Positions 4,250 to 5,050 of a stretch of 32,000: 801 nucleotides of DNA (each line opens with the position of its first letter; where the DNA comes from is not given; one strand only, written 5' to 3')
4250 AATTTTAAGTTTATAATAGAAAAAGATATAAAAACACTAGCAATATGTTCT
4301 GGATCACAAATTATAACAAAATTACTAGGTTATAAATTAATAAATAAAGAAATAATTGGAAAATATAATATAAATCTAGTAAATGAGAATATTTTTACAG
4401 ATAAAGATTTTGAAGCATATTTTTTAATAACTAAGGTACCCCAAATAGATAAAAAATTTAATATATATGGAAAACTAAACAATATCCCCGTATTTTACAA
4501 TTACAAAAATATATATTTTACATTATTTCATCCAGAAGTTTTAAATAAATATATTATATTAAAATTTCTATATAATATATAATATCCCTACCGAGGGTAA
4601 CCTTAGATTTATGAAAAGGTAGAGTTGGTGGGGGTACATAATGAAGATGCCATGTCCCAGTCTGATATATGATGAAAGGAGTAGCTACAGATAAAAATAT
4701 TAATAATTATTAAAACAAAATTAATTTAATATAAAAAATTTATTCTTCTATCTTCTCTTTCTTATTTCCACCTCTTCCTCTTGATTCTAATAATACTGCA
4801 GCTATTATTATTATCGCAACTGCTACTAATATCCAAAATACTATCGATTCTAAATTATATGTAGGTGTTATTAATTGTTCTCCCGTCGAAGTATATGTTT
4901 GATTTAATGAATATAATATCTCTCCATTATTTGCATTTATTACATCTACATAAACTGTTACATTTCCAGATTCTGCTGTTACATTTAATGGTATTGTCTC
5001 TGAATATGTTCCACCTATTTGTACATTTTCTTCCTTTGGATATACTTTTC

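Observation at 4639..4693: C/D-box-like sRNA fused 2 nt downstream of the H/ACA ACA box: possible composite (scaRNA-like) guide locus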

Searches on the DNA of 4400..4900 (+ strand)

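Call 8: search_rna_families(source=window, start=4400, end=4900, threshold=evalue, max_evalue=10, show_alignments=4)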
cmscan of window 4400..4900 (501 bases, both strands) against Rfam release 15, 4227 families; matches with E-value up to 10: 6.
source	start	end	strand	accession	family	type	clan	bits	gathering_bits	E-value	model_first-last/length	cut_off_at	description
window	4637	4714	+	RF01177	snR67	Gene; snRNA; snoRNA; CD-box;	CL00053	16.4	55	0.66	1-83/83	no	Small nucleolar RNA snR67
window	4665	4693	+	RF01139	sR2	Gene; snRNA; snoRNA; CD-box;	-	16.2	42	0.32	1-57/57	no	Small nucleolar RNA sR2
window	4639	4692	+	RF01147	sR12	Gene; snRNA; snoRNA; CD-box;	-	15.4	38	0.83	1-52/52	no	Small nucleolar RNA sR12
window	4631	4693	+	RF02473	GlsR4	Gene; snRNA; snoRNA; CD-box;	-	14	70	4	1-61/61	no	Small nucleolar RNA GlsR4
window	4615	4671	+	RF01022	mir-611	Gene; miRNA;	-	13.2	90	9.7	1-65/65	no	mir-611 microRNA precursor family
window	4636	4693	+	RF01152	sR1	Gene; snRNA; snoRNA; CD-box;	-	11.9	45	1.4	1-57/57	no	Small nucleolar RNA sR1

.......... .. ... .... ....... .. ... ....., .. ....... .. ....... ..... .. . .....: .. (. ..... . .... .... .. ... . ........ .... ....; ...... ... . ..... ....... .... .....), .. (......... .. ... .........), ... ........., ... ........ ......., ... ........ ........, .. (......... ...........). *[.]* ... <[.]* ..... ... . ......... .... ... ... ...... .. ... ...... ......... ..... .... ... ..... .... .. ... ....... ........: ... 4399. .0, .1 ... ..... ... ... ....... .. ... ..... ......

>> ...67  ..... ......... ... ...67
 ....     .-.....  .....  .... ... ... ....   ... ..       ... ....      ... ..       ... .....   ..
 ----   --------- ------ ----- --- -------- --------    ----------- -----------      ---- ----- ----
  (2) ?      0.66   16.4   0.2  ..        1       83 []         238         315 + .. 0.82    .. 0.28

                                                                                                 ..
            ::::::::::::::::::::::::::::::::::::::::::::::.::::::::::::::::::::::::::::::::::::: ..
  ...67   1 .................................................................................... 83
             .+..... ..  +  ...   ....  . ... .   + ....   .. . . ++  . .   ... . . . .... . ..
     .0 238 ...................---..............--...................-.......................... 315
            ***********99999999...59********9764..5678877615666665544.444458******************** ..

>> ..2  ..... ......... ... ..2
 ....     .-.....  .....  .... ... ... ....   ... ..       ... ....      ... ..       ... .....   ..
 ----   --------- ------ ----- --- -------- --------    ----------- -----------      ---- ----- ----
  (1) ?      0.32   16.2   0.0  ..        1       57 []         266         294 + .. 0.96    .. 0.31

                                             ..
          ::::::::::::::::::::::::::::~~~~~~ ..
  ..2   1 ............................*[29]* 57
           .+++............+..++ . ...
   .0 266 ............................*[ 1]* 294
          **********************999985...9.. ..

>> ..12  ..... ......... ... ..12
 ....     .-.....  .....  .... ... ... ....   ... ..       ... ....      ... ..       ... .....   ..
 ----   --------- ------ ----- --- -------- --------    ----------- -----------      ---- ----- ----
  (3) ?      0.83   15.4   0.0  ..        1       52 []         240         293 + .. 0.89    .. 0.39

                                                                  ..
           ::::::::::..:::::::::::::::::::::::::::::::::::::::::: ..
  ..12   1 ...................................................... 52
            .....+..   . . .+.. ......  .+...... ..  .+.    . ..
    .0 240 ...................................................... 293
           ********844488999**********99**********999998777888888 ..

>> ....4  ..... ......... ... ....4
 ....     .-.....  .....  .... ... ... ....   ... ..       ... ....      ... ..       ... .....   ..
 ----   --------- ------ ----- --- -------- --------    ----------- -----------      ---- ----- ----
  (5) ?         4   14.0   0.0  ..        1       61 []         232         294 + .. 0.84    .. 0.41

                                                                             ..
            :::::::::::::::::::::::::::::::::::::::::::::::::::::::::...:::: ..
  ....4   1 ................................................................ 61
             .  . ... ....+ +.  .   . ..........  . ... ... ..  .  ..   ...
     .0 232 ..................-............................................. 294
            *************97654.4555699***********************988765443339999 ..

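Call 57: build_rna_model(alignment_id=A2, structure=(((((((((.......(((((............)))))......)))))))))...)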
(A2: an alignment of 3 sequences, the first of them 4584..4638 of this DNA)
Model R1 built from alignment A2 (3 sequences, 56 columns); structure: as given.
model positions 55; base pairs 14; branch points 0; effective number of sequences 2.14; information 1.011 bits per position. Calibrated on 0.2 Mb of random sequence (short: E-values are rough).
structure used (alignment columns):
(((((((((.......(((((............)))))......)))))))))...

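Call 58: search_with_rna_model(model_id=R1, sources=[window, L004, L005, L055, L133, L139, L151, L155, L010, L037, L136, L157, L007, L016, L030, L052, L064, L131, L144, L150, L134, L142, L160, L161, L162], max_evalue=10, show_alignments=4)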
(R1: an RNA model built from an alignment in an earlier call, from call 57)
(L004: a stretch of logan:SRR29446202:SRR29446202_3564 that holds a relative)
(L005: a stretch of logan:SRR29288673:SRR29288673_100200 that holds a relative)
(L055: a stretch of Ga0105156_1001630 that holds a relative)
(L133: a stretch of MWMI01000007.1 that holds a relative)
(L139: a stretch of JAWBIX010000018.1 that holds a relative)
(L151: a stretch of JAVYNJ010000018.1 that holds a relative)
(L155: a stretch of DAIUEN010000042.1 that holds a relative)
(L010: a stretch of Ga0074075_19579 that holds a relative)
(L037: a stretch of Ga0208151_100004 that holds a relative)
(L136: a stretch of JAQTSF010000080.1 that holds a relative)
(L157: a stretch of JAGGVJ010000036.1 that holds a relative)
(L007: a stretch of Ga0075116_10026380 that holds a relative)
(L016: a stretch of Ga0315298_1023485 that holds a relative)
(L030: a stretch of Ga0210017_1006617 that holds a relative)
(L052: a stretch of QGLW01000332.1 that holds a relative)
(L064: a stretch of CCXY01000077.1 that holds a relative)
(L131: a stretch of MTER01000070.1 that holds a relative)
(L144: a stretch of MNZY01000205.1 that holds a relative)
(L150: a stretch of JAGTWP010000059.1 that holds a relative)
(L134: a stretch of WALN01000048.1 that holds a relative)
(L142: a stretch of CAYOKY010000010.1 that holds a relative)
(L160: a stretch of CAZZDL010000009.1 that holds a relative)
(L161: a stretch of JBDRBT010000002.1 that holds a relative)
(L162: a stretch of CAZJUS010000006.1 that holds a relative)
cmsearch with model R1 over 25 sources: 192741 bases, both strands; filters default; matches with E-value up to 10: 3.
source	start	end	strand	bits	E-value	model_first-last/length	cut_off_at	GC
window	4584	4638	+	83.1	4.8e-19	1-55/55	no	0.45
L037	5862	5928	+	14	0.72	1-55/55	no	0.37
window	24702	24716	+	12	2.5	20-34/55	no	0.27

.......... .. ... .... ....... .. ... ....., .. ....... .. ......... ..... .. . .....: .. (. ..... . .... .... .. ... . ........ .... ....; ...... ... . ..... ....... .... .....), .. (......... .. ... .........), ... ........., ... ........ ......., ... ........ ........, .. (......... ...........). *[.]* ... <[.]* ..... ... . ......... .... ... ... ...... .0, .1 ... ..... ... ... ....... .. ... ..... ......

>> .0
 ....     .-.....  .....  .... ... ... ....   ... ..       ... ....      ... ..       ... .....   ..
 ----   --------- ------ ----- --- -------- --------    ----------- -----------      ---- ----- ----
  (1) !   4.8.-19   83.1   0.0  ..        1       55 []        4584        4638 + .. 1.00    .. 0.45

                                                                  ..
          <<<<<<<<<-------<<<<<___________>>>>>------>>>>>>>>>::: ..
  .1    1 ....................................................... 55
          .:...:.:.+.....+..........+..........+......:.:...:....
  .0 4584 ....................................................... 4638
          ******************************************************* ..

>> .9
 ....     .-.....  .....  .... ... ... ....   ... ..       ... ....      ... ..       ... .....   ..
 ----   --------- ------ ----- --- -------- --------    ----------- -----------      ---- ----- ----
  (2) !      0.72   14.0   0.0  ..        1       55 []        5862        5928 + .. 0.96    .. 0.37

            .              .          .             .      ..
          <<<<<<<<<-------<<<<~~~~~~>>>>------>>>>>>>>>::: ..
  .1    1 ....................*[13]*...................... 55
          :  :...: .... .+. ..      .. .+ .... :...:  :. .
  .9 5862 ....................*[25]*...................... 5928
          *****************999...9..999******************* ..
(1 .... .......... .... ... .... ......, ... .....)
